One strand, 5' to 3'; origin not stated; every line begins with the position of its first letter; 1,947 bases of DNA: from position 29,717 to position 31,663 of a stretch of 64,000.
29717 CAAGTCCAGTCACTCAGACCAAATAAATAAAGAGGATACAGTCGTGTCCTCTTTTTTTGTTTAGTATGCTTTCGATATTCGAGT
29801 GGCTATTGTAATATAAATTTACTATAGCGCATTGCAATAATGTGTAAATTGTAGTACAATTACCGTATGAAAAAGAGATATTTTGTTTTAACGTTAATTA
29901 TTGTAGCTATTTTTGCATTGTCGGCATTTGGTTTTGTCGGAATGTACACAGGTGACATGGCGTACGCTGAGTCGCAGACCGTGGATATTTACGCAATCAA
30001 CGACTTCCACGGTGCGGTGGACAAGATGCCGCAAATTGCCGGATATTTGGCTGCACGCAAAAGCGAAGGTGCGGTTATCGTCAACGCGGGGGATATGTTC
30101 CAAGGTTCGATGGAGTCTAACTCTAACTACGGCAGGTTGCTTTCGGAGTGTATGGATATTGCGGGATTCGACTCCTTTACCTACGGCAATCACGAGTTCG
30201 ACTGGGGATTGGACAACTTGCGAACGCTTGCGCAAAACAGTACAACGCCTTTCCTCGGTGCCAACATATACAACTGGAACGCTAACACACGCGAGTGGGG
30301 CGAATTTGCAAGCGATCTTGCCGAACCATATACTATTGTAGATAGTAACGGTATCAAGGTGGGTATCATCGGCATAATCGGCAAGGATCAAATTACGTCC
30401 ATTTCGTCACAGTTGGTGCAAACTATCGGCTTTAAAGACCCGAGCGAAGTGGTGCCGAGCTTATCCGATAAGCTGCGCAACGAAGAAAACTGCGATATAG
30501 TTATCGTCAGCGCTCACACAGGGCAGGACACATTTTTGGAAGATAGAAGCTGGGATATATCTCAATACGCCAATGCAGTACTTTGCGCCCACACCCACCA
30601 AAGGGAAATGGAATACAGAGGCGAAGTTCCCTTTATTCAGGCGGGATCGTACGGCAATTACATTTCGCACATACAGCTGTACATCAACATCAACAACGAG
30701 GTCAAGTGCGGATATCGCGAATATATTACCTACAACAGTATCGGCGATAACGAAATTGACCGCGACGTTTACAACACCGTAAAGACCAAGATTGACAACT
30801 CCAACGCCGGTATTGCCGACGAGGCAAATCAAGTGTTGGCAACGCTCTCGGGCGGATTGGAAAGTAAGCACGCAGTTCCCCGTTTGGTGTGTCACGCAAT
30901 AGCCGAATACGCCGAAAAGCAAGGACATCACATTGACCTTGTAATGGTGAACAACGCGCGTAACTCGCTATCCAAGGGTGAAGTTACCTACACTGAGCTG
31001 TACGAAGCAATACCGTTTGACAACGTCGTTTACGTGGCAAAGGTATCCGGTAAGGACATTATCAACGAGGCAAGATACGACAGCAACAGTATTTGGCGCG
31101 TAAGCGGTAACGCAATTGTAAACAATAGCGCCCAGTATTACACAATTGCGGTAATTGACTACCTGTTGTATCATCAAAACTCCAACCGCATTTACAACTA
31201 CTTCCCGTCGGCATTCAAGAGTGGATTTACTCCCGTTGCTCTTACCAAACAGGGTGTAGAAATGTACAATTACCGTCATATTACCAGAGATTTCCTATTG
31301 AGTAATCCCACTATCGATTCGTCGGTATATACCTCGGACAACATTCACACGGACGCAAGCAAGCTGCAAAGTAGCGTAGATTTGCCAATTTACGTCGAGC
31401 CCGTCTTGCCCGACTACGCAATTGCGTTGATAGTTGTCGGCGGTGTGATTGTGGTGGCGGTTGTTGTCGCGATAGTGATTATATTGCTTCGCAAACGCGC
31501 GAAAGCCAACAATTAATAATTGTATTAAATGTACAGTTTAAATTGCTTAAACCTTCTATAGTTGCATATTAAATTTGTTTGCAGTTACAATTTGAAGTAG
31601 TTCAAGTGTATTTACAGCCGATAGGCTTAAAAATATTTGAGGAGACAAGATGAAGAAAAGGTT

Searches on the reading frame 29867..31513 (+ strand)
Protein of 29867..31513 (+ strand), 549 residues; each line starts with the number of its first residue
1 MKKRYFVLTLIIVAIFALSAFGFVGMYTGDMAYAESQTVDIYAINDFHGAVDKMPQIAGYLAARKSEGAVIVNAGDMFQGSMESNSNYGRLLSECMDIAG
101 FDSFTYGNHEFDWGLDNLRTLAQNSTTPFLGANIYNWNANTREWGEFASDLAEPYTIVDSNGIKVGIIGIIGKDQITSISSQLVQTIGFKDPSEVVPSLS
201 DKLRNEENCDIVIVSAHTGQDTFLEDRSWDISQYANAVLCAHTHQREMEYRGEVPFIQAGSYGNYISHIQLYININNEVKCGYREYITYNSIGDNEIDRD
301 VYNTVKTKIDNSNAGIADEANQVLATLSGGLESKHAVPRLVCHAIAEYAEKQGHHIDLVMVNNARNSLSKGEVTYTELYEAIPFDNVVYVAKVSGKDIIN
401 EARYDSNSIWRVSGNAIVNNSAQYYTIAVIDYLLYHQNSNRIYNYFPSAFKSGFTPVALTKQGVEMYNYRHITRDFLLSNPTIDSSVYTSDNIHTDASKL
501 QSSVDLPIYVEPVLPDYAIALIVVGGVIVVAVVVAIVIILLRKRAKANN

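Call 27: search_protein_families(library=pfam, proteins=[window:29867-31513:+])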
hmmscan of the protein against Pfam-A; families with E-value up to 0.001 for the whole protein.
window:29867-31513:+ (549 aa): 3 families
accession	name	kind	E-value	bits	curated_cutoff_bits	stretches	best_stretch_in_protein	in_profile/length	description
PF00149.33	Metallophos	-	1.3e-09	39.2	21.5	1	41-245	3-190/191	Calcineurin-like phosphoesterase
PF02872.23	5_nucleotid_C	-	2.4e-08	34.7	23.6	1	336-398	23-82/158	5'-nucleotidase, C-terminal domain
PF12850.12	Metallophos_2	-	0.00032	21.2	27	0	207-265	80-138/154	Calcineurin-like phosphoesterase superfamily domain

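Call 46: find_homologous_proteins(query=window:29867-31513:+, max_evalue=1e-40)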
Query window:29867-31513:+ (549 aa): 458 proteins with E <= 1e-40 among 8000 candidates; the best 120 are listed.
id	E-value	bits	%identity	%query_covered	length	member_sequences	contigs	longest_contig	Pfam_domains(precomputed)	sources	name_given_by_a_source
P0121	0.0e+0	1233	100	100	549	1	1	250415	PF00149.34,PF02872.24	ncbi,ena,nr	ncbi:MAG: 5'-nucleotidase C-terminal domain-containing protein [Clostridiales bacterium]|nr:5'-nucle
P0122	0.0e+0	1078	85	100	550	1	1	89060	PF00149.34,PF02872.24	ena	-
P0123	8.0e-259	878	76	92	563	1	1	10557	PF00149.34,PF02872.24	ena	-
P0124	8.5e-241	818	70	96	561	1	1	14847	PF00149.34,PF02872.24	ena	-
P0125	2.2e-234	797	66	100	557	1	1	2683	PF09587.16,PF00149.34,PF02872.24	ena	-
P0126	5.7e-232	789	69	92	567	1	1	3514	PF00149.34,PF02872.24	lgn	-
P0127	4.2e-231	786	70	91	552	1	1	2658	PF00149.34,PF02872.24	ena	-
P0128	7.6e-228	775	65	95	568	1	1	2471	PF00149.34,PF02872.24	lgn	-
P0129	1.1e-225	768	66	94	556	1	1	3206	PF00149.34,PF02872.24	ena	-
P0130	1.2e-218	745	67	93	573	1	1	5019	PF00149.34,PF02872.24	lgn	-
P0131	2.3e-218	744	63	95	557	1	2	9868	PF00149.34,PF02872.24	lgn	-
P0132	3.8e-218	743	67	92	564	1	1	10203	PF00149.34,PF02872.24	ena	-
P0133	3.8e-218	743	65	91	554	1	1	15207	PF00149.34,PF02872.24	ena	-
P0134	5.9e-218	743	62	100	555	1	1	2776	PF00149.34,PF02872.24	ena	-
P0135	6.1e-218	743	63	95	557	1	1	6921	PF09587.16,PF00149.34,PF02872.24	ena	-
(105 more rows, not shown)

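Call 47: find_encoding_contigs(protein=P0122, flank=10000, max_places=1)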
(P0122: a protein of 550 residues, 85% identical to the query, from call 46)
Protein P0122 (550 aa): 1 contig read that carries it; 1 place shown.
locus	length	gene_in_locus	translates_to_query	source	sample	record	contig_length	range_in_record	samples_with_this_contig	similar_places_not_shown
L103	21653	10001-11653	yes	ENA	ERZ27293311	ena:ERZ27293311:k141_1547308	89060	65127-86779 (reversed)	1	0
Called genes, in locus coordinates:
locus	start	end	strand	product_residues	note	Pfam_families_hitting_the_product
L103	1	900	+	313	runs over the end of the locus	PF01116:F_bP_aldolase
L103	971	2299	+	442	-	-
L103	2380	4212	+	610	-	PF00528:BPD_transp_1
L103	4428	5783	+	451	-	PF00005:ABC_tran, PF13304:AAA_21 (faint), PF17912:OB_MalK (faint)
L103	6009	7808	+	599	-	PF02837:Glyco_hydro_2_N, PF22666:Glyco_hydro_2_N2, PF00703:Glyco_hydro_2 (weak), PF02836:Glyco_hydro_2_C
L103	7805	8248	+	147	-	PF00383:dCMP_cyt_deam_1, PF14437:MafB19-deam, PF14439:Bd3614-deam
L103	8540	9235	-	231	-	-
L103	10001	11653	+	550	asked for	PF00149:Metallophos, PF02872:5_nucleotid_C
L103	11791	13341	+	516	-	-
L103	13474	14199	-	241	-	PF01975:SurE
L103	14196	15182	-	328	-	PF01368:DHH, PF02272:DHHA1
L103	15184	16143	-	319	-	PF01368:DHH, PF02272:DHHA1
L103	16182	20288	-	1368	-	PF09479:Flg_new, PF18998:Flg_new_2 (faint)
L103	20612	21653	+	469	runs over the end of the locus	PF02368:Big_2 (faint), PF03935:SKN1_KRE6_Sbg1, PF26113:GH16_XgeA, PF00722:Glyco_hydro_16, PF03935:SKN1_KRE6_Sbg1 (weak)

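Call 48: find_encoding_contigs(protein=P0123, flank=10000, max_places=1)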
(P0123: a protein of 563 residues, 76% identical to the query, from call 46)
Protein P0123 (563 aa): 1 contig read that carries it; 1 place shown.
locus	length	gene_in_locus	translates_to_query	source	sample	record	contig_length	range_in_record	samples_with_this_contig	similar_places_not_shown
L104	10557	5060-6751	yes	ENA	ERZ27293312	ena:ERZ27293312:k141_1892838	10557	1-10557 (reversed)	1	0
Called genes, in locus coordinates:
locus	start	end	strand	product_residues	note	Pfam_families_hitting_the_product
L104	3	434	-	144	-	?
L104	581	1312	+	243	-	PF01182:Glucosamine_iso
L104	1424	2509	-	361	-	PF01979:Amidohydro_1, PF07969:Amidohydro_3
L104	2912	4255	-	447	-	PF13289:SIR2_2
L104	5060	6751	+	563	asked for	PF00149:Metallophos, PF02872:5_nucleotid_C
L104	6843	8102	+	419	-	-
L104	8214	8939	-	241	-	PF01975:SurE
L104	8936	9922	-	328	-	PF01368:DHH, PF02272:DHHA1 (weak)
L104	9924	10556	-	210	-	?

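Call 49: find_encoding_contigs(protein=P0124, flank=10000, max_places=1)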
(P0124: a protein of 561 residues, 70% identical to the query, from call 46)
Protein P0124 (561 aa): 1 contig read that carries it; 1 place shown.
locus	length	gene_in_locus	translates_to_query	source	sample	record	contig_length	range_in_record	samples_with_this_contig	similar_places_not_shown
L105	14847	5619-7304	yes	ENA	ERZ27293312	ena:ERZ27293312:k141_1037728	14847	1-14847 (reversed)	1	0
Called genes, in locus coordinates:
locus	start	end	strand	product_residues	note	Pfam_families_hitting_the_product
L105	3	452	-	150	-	?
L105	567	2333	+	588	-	PF22666:Glyco_hydro_2_N2, PF02837:Glyco_hydro_2_N, PF00703:Glyco_hydro_2 (weak), PF02836:Glyco_hydro_2_C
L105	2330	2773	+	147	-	PF00383:dCMP_cyt_deam_1, PF14437:MafB19-deam, PF14439:Bd3614-deam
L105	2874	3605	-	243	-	-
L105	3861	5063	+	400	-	PF00465:Fe-ADH, PF13685:Fe-ADH_2, PF25137:ADH_Fe_C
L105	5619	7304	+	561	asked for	PF00149:Metallophos, PF02872:5_nucleotid_C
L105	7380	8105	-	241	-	PF01975:SurE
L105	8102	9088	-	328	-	PF01368:DHH, PF02272:DHHA1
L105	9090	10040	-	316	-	PF01368:DHH, PF02272:DHHA1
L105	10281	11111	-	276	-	PF12730:ABC2_membrane_4 (weak)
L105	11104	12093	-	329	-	PF00005:ABC_tran, PF13304:AAA_21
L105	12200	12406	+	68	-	PF01197:Ribosomal_L31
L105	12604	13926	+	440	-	PF01225:Mur_ligase, PF08245:Mur_ligase_M, PF02875:Mur_ligase_C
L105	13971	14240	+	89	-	-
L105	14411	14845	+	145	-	?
